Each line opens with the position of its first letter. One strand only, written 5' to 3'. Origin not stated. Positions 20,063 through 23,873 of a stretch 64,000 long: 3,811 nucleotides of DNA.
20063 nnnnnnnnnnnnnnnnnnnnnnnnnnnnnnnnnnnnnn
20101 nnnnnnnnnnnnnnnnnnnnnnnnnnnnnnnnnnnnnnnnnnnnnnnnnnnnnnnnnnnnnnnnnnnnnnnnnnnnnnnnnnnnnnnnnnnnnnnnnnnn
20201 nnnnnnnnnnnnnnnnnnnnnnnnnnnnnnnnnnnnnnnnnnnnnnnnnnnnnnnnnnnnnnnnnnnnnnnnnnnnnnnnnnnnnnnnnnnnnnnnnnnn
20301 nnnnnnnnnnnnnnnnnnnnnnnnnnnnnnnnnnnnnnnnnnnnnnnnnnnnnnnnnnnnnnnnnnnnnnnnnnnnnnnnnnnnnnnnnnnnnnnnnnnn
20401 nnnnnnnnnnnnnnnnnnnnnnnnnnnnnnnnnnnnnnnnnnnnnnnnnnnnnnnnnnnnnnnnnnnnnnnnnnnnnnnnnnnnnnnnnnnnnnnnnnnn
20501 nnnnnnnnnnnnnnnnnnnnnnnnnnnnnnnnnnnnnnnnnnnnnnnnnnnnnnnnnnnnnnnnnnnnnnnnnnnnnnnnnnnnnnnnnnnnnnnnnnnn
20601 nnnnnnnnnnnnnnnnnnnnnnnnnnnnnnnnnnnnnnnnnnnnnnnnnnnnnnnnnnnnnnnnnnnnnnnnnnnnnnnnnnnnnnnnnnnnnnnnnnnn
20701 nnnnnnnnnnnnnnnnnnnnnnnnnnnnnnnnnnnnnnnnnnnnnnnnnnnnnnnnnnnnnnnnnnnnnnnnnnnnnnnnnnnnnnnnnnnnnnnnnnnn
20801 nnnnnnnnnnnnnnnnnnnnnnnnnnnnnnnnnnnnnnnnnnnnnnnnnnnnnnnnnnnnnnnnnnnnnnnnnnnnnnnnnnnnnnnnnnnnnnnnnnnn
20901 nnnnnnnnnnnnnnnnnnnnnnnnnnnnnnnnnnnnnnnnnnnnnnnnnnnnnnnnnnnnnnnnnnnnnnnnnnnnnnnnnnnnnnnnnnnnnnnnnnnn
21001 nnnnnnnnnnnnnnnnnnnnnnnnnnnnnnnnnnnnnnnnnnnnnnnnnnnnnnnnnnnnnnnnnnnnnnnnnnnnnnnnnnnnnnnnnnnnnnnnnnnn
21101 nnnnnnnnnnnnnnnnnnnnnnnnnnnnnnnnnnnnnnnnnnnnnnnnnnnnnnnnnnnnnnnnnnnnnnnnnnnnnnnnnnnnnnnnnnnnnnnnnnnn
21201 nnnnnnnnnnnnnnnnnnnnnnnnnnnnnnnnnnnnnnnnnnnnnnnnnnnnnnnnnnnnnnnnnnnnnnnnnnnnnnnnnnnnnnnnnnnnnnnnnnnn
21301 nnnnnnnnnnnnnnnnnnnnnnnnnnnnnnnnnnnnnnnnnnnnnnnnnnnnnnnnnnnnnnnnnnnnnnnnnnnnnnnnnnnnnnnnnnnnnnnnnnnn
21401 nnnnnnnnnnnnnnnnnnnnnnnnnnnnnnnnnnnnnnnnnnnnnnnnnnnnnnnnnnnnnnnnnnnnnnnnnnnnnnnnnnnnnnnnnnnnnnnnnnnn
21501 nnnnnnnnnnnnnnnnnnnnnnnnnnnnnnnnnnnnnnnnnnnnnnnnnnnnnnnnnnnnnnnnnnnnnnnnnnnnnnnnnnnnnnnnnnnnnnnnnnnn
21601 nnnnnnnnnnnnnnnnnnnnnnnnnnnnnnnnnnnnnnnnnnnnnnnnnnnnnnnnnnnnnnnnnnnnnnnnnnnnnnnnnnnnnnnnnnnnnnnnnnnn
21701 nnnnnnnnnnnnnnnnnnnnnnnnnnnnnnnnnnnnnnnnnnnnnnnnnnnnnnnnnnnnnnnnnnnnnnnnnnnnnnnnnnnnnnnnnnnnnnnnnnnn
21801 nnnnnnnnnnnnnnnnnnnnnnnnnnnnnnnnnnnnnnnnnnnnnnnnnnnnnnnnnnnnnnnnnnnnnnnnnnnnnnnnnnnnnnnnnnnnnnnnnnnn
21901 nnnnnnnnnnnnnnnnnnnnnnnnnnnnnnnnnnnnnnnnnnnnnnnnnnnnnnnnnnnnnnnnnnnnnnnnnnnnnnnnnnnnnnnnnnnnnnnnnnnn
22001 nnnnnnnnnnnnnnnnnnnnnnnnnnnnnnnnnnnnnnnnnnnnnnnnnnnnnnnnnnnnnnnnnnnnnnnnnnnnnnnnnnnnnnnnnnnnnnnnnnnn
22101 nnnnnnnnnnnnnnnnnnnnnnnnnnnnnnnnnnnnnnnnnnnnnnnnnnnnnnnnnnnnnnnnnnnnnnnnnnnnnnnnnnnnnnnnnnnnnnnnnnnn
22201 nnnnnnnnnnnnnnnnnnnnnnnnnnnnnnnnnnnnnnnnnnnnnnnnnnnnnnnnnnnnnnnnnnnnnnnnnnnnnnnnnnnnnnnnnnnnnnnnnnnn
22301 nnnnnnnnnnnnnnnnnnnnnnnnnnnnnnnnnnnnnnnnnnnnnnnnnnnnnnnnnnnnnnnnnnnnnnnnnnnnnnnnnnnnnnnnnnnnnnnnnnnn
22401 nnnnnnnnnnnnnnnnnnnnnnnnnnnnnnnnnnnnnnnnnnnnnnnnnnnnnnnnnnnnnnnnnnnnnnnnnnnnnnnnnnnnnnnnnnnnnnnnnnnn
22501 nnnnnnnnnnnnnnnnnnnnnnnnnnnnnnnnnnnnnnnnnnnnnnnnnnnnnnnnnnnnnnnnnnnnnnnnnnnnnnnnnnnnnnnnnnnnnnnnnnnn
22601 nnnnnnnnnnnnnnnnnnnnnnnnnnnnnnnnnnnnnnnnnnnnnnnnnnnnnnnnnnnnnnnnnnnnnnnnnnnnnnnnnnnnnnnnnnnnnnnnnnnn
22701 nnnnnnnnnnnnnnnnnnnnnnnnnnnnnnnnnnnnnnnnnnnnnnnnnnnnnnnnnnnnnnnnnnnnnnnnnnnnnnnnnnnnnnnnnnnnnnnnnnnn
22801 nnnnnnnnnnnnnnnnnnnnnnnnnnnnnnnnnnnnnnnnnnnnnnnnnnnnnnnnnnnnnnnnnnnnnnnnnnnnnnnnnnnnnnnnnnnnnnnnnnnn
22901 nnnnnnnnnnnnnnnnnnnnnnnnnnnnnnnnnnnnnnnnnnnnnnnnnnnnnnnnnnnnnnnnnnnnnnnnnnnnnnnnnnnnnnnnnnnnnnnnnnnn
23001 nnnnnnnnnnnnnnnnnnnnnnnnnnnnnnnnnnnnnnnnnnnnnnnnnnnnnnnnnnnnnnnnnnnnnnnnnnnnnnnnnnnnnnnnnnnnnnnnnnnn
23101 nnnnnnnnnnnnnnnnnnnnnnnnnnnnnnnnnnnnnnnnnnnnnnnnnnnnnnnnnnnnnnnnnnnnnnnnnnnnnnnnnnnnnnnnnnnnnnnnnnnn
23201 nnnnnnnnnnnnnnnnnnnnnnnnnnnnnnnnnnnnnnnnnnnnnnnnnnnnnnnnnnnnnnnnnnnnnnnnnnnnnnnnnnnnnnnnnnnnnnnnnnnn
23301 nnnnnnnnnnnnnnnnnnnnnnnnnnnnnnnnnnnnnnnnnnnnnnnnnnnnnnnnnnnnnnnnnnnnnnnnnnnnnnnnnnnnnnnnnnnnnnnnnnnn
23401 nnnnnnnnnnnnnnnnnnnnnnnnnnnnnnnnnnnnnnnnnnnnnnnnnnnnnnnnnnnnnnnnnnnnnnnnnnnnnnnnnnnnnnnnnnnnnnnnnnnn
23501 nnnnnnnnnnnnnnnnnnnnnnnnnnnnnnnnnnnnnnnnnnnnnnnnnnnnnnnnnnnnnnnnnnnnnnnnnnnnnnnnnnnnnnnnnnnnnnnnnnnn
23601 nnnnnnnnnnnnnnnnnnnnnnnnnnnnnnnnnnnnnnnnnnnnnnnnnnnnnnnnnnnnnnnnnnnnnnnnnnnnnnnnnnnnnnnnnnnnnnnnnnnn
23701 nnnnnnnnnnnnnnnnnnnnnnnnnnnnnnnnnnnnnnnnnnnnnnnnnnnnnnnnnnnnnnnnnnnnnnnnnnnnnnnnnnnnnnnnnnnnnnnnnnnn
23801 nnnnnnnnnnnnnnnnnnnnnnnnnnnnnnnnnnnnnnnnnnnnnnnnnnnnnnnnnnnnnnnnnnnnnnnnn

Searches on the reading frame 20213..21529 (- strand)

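Call 17: search_protein_families(library=ncbifam, proteins=[window:20213-21529:-], max_evalue=0.00001)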
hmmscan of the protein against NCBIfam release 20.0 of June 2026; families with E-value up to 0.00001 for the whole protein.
window:20213-21529:- (438 aa): 2 families
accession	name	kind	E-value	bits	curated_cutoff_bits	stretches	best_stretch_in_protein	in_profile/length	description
TIGR00813.1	sss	superfamily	1e-09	38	184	1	32-380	1-391/411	sodium/solute symporter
NF007790.0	PRK10484.1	equivalog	5.4e-06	25.5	401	1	17-90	19-93/527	solute:sodium symporter family transporter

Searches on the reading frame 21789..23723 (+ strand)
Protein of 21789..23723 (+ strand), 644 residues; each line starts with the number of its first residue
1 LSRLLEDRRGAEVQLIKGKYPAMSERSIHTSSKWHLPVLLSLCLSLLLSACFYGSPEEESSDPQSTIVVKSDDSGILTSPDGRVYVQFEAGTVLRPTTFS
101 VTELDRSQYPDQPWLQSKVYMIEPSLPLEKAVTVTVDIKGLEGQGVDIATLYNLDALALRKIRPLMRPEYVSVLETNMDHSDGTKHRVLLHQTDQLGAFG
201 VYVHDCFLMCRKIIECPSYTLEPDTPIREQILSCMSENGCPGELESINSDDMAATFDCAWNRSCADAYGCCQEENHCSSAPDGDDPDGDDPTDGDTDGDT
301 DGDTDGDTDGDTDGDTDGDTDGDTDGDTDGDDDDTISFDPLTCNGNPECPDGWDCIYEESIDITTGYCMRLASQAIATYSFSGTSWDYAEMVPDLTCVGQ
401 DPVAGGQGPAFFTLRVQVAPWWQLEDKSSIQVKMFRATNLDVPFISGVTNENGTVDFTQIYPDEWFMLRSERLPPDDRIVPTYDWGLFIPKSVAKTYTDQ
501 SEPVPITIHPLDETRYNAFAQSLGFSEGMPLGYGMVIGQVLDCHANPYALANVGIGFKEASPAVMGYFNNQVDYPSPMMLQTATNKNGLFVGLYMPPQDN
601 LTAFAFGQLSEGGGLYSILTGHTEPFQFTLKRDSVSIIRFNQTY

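Call 17: search_protein_families(library=ncbifam, proteins=[window:21789-23723:+], max_evalue=0.00001)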
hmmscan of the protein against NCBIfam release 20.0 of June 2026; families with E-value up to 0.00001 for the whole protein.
window:21789-23723:+ (644 aa): 0 families

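Call 68: search_protein_families(library=pfam, proteins=[window:21789-23723:+], max_evalue=0.001)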
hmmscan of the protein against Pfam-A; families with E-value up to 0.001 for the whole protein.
window:21789-23723:+ (644 aa): 1 family
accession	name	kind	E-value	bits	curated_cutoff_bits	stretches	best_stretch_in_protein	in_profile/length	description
PF22807.2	TrAA12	-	0.00063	18.6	30.9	1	279-333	381-434/463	TrAA12-like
